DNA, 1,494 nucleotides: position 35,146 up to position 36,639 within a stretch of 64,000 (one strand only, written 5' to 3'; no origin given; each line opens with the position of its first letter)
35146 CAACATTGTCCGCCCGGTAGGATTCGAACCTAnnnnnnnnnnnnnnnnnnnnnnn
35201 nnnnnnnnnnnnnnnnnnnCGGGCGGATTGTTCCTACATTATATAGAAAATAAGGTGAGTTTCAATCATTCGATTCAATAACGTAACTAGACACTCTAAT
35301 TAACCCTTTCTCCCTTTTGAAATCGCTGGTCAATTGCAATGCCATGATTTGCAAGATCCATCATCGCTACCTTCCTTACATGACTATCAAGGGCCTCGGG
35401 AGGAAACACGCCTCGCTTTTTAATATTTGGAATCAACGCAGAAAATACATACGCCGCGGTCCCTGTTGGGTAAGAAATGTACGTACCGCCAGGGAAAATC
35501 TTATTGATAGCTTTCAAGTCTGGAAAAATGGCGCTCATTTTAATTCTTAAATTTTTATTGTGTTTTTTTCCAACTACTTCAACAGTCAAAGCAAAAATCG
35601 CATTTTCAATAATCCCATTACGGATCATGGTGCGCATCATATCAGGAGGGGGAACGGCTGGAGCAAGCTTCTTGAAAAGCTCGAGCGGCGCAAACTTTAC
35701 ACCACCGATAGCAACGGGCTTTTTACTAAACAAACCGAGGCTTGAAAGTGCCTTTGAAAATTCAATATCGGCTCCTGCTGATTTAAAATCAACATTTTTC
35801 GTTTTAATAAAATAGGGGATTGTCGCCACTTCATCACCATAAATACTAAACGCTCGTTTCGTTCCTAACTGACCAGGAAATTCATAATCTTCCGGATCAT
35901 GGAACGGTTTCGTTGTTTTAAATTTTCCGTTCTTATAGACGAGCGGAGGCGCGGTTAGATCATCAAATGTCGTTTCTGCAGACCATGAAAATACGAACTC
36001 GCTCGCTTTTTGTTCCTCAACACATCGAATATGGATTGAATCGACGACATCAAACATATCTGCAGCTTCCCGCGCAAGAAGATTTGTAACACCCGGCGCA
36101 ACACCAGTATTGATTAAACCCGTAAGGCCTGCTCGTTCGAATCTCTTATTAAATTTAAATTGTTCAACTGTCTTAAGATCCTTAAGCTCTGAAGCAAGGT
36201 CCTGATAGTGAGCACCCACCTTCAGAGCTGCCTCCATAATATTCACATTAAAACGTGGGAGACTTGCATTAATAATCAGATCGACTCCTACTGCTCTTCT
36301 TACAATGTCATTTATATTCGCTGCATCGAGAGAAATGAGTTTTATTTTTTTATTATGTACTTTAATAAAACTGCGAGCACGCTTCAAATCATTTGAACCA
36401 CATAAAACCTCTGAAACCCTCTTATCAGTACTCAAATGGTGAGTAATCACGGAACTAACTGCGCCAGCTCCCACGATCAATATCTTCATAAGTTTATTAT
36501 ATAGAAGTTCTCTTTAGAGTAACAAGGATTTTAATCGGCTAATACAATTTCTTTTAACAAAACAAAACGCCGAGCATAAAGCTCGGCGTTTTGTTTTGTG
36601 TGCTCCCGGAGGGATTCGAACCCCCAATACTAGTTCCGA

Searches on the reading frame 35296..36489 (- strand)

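Call 54: search_protein_families(library=pfam, proteins=[window:35296-36489:-], max_evalue=0.0001)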
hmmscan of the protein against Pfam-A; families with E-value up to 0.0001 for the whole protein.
window:35296-36489:- (397 aa): 2 families
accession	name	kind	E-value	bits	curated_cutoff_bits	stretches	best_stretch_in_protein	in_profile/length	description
PF03435.24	Sacchrp_dh_NADP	-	2.7e-17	63.7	25.1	1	3-123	1-127/129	Saccharopine dehydrogenase NADP binding domain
PF16653.10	Sacchrp_dh_C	-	1.2e-16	62.1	31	1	129-384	1-265/265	Saccharopine dehydrogenase C-terminal domain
